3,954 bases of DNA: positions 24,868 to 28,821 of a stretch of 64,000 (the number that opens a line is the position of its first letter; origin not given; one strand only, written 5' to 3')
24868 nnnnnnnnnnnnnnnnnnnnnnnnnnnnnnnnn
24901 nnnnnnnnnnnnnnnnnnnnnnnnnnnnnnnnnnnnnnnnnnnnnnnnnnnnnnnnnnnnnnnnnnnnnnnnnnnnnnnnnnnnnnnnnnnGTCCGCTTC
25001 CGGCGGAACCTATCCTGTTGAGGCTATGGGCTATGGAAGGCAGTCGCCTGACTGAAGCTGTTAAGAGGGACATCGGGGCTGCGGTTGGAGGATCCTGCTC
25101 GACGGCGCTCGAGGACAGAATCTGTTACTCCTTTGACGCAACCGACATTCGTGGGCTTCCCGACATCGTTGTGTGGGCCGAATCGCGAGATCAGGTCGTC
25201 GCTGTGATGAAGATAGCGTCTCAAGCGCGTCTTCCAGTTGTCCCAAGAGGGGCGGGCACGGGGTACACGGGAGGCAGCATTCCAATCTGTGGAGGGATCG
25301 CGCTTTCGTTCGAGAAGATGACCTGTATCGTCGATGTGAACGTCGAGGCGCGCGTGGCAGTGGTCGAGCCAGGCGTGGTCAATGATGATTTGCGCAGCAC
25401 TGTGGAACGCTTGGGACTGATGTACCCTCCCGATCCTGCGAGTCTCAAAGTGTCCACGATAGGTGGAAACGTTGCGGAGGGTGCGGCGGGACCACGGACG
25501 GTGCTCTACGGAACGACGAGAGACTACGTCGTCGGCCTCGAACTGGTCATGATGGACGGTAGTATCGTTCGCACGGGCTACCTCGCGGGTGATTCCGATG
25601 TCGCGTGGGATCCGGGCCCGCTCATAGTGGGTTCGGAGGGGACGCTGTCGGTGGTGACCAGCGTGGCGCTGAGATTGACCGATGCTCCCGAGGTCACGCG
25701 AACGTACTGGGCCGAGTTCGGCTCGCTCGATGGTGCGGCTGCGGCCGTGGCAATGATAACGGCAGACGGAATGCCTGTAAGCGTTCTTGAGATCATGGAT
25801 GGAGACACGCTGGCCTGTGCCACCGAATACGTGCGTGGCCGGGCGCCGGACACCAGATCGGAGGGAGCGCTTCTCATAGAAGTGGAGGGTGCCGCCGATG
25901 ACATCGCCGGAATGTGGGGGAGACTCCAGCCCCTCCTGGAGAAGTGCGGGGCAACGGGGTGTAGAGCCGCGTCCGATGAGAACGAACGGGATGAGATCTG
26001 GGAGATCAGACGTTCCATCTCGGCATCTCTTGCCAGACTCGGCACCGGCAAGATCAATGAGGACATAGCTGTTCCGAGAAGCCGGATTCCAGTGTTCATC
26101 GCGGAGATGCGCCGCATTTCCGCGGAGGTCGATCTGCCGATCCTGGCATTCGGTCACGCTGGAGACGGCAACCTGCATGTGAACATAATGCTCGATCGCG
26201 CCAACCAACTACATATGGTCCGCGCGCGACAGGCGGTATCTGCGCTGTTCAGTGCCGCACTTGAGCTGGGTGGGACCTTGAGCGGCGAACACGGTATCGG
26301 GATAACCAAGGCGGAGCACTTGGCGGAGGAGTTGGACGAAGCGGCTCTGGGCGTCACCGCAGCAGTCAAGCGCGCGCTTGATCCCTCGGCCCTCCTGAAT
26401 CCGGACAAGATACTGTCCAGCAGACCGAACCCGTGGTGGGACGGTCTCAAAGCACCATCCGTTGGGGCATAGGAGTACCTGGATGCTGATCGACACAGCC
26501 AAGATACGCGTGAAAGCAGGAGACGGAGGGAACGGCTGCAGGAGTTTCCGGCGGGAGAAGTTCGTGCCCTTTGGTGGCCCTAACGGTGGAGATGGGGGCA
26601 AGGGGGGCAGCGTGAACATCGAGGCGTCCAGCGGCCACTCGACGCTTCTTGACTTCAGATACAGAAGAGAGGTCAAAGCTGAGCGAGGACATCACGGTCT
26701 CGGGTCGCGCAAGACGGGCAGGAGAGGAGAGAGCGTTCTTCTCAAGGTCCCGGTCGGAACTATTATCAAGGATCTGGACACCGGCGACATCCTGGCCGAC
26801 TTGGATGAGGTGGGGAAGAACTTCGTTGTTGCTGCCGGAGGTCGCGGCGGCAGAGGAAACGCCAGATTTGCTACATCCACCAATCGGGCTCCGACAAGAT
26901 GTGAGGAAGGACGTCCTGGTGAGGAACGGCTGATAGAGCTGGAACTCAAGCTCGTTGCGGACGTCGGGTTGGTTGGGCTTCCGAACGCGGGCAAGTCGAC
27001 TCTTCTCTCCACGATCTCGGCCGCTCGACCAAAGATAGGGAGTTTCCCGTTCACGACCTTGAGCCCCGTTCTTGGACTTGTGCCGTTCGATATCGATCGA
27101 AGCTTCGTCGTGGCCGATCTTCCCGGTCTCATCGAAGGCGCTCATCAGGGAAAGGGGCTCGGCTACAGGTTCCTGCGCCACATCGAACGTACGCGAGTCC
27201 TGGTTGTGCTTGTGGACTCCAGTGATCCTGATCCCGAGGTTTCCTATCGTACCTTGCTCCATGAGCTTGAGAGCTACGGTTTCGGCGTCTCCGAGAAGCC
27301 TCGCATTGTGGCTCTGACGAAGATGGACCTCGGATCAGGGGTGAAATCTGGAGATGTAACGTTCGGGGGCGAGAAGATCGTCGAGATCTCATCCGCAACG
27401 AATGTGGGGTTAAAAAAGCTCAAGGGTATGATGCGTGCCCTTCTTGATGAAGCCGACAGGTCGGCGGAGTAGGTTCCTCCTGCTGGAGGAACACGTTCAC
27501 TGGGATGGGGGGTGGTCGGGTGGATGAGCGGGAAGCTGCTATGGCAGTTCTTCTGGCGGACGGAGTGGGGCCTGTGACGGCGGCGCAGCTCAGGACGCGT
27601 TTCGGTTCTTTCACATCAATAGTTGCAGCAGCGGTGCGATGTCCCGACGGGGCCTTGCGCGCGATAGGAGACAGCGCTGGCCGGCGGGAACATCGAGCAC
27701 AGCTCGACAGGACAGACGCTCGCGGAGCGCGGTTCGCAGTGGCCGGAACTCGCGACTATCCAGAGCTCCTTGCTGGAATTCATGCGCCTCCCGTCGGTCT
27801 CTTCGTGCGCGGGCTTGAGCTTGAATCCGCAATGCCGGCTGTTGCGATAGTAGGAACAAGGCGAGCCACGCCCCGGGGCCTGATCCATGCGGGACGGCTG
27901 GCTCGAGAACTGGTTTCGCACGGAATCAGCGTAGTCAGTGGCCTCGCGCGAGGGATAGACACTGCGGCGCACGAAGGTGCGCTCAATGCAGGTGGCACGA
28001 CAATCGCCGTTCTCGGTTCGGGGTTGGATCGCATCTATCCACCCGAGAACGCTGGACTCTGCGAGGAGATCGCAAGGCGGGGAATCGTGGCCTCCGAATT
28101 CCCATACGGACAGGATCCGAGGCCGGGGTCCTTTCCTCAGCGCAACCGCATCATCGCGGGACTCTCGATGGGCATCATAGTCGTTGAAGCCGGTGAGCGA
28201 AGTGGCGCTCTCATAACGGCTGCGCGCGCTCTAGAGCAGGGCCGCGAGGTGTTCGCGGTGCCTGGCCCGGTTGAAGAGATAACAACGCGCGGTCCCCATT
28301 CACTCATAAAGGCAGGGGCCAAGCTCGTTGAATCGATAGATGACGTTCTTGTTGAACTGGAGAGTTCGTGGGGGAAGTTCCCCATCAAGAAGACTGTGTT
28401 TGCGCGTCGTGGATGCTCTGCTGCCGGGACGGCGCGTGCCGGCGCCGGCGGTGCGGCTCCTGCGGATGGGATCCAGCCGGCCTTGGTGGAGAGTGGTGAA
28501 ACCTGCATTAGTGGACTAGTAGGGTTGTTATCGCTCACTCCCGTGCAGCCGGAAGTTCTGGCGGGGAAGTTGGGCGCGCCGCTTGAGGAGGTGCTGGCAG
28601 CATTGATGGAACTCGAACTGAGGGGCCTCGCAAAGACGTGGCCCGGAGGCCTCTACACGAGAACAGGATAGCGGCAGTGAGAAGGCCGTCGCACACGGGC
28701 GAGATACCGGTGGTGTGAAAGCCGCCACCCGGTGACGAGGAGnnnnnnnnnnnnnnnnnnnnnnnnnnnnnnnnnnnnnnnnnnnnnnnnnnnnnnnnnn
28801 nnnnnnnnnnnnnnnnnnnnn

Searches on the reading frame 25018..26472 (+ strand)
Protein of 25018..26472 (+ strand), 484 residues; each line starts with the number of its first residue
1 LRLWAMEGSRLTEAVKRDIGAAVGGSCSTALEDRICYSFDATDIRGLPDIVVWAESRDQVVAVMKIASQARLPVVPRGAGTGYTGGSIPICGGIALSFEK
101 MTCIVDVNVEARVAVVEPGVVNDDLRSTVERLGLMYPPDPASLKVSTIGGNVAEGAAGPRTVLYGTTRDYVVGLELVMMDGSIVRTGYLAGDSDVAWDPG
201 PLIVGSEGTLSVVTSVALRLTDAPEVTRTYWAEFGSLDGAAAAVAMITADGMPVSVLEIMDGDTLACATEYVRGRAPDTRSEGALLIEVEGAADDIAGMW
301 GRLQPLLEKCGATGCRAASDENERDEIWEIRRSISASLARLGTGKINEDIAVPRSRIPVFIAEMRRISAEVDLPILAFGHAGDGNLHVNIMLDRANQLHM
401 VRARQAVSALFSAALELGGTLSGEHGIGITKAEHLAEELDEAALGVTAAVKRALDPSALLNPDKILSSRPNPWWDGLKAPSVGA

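Call 47: search_protein_families(library=pfam, proteins=[window:25018-26472:+], max_evalue=0.000001)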
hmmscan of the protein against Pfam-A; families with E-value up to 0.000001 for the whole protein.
window:25018-26472:+ (484 aa): 2 families
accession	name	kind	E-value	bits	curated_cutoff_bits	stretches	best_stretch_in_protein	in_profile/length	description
PF02913.24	FAD-oxidase_C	-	2.4e-58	198.2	21.2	1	224-465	2-248/248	FAD linked oxidases, C-terminal domain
PF01565.28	FAD_binding_4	-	2.3e-38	131.5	26.4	1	48-187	1-139/139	FAD binding domain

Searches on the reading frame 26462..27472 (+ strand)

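Call 47: search_protein_families(library=pfam, proteins=[window:26462-27472:+], max_evalue=0.000001)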
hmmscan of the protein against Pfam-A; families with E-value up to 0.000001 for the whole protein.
window:26462-27472:+ (336 aa): 3 families
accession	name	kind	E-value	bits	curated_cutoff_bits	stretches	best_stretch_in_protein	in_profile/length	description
PF01018.28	GTP1_OBG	-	1.1e-60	204.2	27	1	10-164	1-155/155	GTP1/OBG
PF01926.29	MMR_HSR1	-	3.2e-22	79.2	21.9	1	167-287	1-113/113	50S ribosome-binding GTPase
PF02421.24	FeoB_N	-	6e-08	32.8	27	1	168-269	3-104/156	Ferrous iron transport protein B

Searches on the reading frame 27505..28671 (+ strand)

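Call 47: search_protein_families(library=pfam, proteins=[window:27505-28671:+], max_evalue=0.000001)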
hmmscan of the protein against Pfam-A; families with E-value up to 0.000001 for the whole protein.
window:27505-28671:+ (388 aa): 3 families
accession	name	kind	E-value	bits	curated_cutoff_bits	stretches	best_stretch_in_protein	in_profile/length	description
PF02481.21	DNA_processg_A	-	2e-72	243.2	29.6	1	72-276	4-211/212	DNA recombination-mediator protein A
PF17782.7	DprA_WH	-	3.3e-09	37.1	22.9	1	338-382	17-61/61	DprA winged helix domain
PF18306.6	LDcluster4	-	9.5e-07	29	26.3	0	112-171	3-63/151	SLOG cluster4 family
